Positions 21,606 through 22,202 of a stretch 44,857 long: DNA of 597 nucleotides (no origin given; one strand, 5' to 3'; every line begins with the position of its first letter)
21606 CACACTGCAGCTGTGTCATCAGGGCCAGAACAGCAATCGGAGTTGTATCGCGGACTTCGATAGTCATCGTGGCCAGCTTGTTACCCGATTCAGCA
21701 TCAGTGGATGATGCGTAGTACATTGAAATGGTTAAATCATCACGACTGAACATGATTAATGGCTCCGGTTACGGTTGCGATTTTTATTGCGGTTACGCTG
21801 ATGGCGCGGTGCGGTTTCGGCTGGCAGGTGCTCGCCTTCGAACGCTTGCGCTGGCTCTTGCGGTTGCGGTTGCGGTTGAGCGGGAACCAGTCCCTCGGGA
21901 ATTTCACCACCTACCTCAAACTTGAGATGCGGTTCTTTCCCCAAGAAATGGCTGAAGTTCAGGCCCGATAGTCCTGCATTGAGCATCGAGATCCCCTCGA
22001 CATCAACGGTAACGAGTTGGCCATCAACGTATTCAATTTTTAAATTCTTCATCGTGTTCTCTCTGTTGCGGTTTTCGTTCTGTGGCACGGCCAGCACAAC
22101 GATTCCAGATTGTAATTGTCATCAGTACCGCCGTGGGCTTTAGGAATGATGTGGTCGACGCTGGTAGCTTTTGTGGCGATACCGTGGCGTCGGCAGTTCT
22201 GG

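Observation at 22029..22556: HNH endonuclease gene flanked by duplicated gene starts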

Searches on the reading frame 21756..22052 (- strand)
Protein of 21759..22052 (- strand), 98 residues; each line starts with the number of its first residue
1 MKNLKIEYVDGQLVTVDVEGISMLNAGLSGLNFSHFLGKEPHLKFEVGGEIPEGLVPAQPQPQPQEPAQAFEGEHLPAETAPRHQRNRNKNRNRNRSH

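Call 9: search_protein_families(library=pfam, proteins=[window:21759-22052:-], max_evalue=1)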
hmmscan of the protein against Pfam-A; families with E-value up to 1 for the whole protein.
seq(98 aa): 0 families

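Call 10: search_protein_families(library=phrogs, proteins=[window:21759-22052:-], max_evalue=1)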
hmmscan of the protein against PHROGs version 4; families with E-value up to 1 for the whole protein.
seq(98 aa): 4 families
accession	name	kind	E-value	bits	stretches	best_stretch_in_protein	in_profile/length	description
phrog_4567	-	unknown function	1e-38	132.9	1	1-98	1-98/98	-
phrog_24041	-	unknown function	1.3e-07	32.7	1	1-60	1-59/69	-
phrog_10282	-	unknown function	7.8e-07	30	1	1-40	1-38/67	-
phrog_20577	-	unknown function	0.0062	17.9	1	1-22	28-49/64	-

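Call 15: find_homologous_proteins(query=window:21759-22052:-, max_evalue=0.01)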
Query seq(98 aa) (98 aa): 35 proteins with E <= 0.01 among 46 candidates.
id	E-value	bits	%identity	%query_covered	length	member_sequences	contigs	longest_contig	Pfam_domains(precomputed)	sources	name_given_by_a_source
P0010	2.0e-58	213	99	100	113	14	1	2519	-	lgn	-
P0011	7.0e-58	211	98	100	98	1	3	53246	-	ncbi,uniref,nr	ncbi:hypothetical protein N5863_29650 (plasmid) [Klebsiella pasteurii]|uniref:hypothetical protein n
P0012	2.1e-57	209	98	100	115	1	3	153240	-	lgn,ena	-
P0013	2.1e-57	209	98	100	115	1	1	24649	-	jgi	jgi:hypothetical protein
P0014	2.3e-55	203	97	100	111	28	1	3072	-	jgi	-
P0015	1.5e-54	200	94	100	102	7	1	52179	-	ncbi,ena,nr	ncbi:TPA: hypothetical protein RQN91_004989 [Klebsiella michiganensis]|nr:hypothetical protein [Kleb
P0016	3.6e-54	199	96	100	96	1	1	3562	-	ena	-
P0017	4.9e-54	199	94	100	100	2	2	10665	-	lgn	-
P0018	6.9e-54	198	96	100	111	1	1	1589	-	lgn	-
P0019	1.5e-53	197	96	100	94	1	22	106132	-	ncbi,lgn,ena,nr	ncbi:hypothetical protein JJ665_27655 (plasmid) [Klebsiella pneumoniae]|nr:hypothetical protein JJ66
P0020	3.0e-53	196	95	100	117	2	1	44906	-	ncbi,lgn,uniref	ncbi:hypothetical protein [Klebsiella michiganensis]|uniref:hypothetical protein n=1 Tax=Klebsiella 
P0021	1.0e-52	194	95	100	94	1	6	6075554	-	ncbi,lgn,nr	ncbi:hypothetical protein OGU21_15200 [Klebsiella oxytoca]|nr:hypothetical protein [Klebsiella oxyto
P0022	1.9e-52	193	94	100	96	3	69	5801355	-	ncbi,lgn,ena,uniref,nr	ncbi:hypothetical protein MPI44_000263 [Klebsiella oxytoca]|uniref:hypothetical protein n=1 Tax=Kleb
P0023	2.0e-52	193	95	100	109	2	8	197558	-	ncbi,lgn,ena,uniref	ncbi:hypothetical protein WHZ68_28900 [Klebsiella oxytoca]|uniref:hypothetical protein n=2 Tax=Klebs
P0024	3.1e-52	193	90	100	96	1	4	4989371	-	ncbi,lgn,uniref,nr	ncbi:TPA: hypothetical protein NIU90_001079 [Klebsiella oxytoca]|uniref:hypothetical protein n=1 Tax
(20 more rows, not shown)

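Call 20: find_related_loci(query=window:21759-22052:-, collection=viral_contigs, flank=4000)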
Query seq(98 aa) (98 aa) in viral_contigs; peptide patterns used: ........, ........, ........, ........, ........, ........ (x = any residue, [..] = any of these).
29 stretches matched a pattern; 8 encode a relative of the query (tblastn E <= 1e-3); 8 distinct loci.
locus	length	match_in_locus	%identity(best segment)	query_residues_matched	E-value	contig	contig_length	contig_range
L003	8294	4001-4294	100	1-98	5e-64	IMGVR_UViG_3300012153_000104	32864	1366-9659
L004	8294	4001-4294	95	1-98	6e-60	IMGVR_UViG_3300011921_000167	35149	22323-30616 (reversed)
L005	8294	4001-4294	94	1-98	4e-59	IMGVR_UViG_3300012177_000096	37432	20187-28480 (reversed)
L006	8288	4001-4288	94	1-98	2e-57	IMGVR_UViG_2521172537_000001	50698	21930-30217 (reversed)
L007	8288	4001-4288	94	1-98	2e-49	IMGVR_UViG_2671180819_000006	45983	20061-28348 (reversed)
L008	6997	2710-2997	92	1-98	2e-47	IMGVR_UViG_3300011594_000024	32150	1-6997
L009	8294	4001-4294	94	1-98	2e-42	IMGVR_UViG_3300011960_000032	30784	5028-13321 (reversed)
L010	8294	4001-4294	94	1-98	2e-42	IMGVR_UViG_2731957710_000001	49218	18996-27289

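Call 35: search_protein_families(library=pfam, proteins=[L007:5033-5563:+, L007:5508-7466:+, L004:4758-5099:+, L004:5218-5682:+, L004:5636-7372:+], max_evalue=0.001)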
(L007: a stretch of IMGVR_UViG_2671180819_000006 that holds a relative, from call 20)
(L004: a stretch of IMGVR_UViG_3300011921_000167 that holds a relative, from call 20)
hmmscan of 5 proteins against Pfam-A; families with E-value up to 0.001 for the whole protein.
L007:5033-5563:+ (176 aa): 1 family
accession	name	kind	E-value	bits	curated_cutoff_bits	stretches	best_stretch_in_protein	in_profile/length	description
PF07471.18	Phage_Nu1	-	1.1e-23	84.1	30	1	14-155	4-161/164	Phage DNA packaging protein Nu1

L007:5508-7466:+ (652 aa): 2 families
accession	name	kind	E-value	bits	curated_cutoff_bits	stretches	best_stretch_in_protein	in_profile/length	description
PF20454.4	GpA_nuclease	-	1e-65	222.3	22.5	1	331-610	2-286/294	Terminase large subunit gpA, endonuclease domain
PF05876.18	GpA_ATPase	-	2.3e-55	188.4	25.6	1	57-302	4-247/247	Phage terminase large subunit gpA, ATPase domain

L004:4758-5099:+ (113 aa): 1 family
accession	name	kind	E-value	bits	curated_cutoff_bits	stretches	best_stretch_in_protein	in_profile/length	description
PF01844.29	HNH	-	0.00039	20.9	21.4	0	26-50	1-25/47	HNH endonuclease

L004:5218-5682:+ (154 aa): 1 family
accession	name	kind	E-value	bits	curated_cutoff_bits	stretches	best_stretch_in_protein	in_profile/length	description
PF05119.17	Terminase_4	-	3.5e-24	85.5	24.7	1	46-142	2-96/98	Phage terminase, small subunit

L004:5636-7372:+ (578 aa): 2 families
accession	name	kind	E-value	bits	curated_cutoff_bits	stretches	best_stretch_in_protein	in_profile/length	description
PF20441.4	TerL_nuclease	-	5.1e-32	111.6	24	1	272-559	2-283/286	Terminase large subunit, endonuclease domain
PF03354.21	TerL_ATPase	-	8.6e-27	94.4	23.7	1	89-263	1-175/178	Terminase large subunit, ATPase domain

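Call 55: search_solved_structures(query=A3, max_evalue=1)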
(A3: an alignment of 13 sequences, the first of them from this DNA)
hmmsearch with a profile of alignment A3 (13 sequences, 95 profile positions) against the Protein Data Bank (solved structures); distinct sequences matched with E-value up to 1: 2.
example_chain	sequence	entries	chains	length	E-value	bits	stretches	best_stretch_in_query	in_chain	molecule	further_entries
6sxn_D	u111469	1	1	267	0.51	14.1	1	9-54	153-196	Geranylgeranyl pyrophosphate synthase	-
6sxl_A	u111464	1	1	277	0.53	14.1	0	9-54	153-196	Geranylgeranyl pyrophosphate synthase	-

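Call 65: predict_structure(alignment_id=A6)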
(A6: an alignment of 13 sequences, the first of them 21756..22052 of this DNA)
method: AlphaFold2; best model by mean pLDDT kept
length: 98 residues; sequences in the alignment: 13
mean_pLDDT: 63.5   pTM: 0.35
mean pLDDT of the five models: 63.5, 62.3, 62.1, 58.3, 58.1
residues with pLDDT >= 90: 1; 70-90: 44; 50-70: 20; < 50: 33
segments of 3 or more residues with pLDDT < 50: 53-84
pLDDT, mean of each block of 10 residues (from residue 1): 84 86 83 86 75 42 33 36 51 58
secondary structure, 60 per line:
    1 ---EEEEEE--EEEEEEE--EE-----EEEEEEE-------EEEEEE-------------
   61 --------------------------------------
elements in order: E4-9 E12-18 E28-34 E42-47

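Call 68: search_protein_representatives(alignment_id=A6)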
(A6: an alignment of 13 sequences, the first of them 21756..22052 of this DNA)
Query: 13 sequences, 93 profile positions. Proteins with E-value up to 0.001 (for the whole library): 29; up to 1e-10: 12; up to 1e-30: 1. The best 29 are listed.
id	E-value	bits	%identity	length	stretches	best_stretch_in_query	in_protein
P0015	5.4e-45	167.9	-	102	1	1-93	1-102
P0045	4.2e-27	110.6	-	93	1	1-93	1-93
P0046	6.9e-19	84.3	-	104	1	1-91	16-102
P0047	1.6e-17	79.9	-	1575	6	9-71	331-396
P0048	2.4e-17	79.3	-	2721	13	9-61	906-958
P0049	8.6e-17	77.5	-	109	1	1-90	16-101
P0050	6.3e-16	74.8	-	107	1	2-92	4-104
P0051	8.3e-16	74.4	-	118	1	3-89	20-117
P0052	1.1e-14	70.8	-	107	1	1-92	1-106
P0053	2.5e-14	69.6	-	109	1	1-92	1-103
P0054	6.5e-13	65.1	-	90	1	1-85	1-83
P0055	3.5e-11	59.6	-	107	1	1-83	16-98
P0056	1.1e-10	58.0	-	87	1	1-88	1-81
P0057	3.1e-10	56.5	-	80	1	1-58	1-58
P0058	9.5e-10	55.0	-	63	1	1-55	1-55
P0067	2.2e-05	41.0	-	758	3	11-58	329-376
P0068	2.6e-05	40.7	-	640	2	9-59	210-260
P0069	5.7e-05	39.6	-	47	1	3-43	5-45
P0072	5.5e-04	36.5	-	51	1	1-40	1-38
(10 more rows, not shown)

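Call 70: search_protein_families(library=pfam, proteins=[P0047, P0068, P0067], max_evalue=0.001)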
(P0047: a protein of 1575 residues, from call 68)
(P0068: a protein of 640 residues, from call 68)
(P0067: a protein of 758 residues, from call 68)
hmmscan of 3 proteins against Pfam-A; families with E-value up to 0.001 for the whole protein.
P0047 (1575 aa): 4 families
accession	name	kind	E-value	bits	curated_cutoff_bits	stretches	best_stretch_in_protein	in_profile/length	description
PF00963.24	Cohesin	-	2.4e-166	546.6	24.1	5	781-917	3-139/139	Cohesin domain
PF03442.20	CBM_X2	-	3.5e-154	501.7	28.9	7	291-367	1-83/83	Carbohydrate binding domain X2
PF00942.24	CBM_3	-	3.8e-22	78.9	22.4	1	382-473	1-83/83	Cellulose binding domain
PF18440.7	GlcNAc-1_reg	-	1.4e-05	25.9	26.4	0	1341-1399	27-84/87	Putative GlcNAc-1 phosphotransferase regulatory domain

P0068 (640 aa): 4 families
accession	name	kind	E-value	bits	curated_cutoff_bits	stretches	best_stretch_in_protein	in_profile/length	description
PF12733.13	Cadherin-like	-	1.8e-39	134.5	24.2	2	261-351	1-88/89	Cadherin-like beta sandwich domain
PF03442.20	CBM_X2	-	2e-37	127.5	28.9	2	162-246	1-83/83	Carbohydrate binding domain X2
PF00395.25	SLH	-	1.2e-30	105.6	20.8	3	520-562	2-44/44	S-layer homology domain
PF18998.6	Flg_new_2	-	5.3e-09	36.4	23.6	1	368-446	1-71/73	Divergent InlB B-repeat domain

P0067 (758 aa): 7 families
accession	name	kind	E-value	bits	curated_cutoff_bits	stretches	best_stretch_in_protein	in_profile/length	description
PF03442.20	CBM_X2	-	6.9e-165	536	28.9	8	276-362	1-82/83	Carbohydrate binding domain X2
PF20623.4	Sgo0707_N2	-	3.5e-27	95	27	0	314-352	64-105/141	Sgo0707 N2 domain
PF11578.13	DUF3237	-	1e-12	48.4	24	0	199-242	32-71/149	Protein of unknown function (DUF3237)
PF02933.23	CDC48_2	-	7.5e-11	42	22.4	0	53-81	26-50/64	Cell division protein 48 (CDC48), domain 2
PF13149.12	Mfa_like_1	-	1.7e-07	32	27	0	448-573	124-243/246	Fimbrillin-like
PF16845.11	SQAPI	-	2.8e-07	31.2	31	0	207-227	29-49/83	Aspartic acid proteinase inhibitor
PF14524.12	Wzt_C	-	0.00016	22.2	30.4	0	122-167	22-65/143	Wzt C-terminal domain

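Call 71: find_encoding_contigs(protein=P0069, flank=3000, max_places=3)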
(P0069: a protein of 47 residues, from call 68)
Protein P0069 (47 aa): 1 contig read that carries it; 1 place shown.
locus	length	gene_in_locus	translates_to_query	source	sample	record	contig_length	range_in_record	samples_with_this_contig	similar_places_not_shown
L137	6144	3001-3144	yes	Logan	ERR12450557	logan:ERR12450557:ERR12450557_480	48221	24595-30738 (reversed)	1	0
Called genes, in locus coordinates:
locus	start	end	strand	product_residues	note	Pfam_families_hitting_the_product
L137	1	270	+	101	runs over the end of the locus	-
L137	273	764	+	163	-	-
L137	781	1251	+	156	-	-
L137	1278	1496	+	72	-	-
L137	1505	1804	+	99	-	PF14359:DUF4406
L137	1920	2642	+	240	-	-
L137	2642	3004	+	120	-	PF01844:HNH, PF14279:HNH_5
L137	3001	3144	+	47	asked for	-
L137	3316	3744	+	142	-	-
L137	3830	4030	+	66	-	-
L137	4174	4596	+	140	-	PF05119:Terminase_4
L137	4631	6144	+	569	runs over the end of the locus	PF03354:TerL_ATPase, PF20441:TerL_nuclease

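Call 72: find_encoding_contigs(protein=P0072, flank=3000, max_places=3)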
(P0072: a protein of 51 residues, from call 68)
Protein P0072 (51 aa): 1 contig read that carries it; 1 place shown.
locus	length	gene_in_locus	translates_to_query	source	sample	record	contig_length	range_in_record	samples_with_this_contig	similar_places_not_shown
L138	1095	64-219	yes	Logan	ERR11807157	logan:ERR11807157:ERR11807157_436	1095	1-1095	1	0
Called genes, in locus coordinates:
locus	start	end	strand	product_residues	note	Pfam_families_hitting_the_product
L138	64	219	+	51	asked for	-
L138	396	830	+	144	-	-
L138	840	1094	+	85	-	?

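Call 74: fold_search(model_id=the predicted structure, library=pdb)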
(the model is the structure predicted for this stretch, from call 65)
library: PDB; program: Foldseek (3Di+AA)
matches with E <= 10: 4; with E <= 0.001: 0
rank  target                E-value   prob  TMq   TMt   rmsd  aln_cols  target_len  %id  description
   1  9ynu_E                7.4e+00  0.02  0.13  0.05  10.8        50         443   20  Tra1 and core modules including core tip of ctSAGA complex (released 2025-12-03)
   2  6v1s_C                7.9e+00  0.03  0.22  0.10  12.7        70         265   14  Structure of the Clostridioides difficile transferase toxin (released 2020-03-18)
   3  3ifz_A                9.0e+00  0.02  0.16  0.05  11.9        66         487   12  crystal structure of the first part of the Mycobacterium tuberculosis DNA gyrase reaction core: the breakage and reuni (released 2010-07-28)
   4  9xpg_C                9.5e+00  0.01  0.15  0.06  23.8        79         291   11  The structure of gp139 protein of phage phikz (released 2026-02-11)
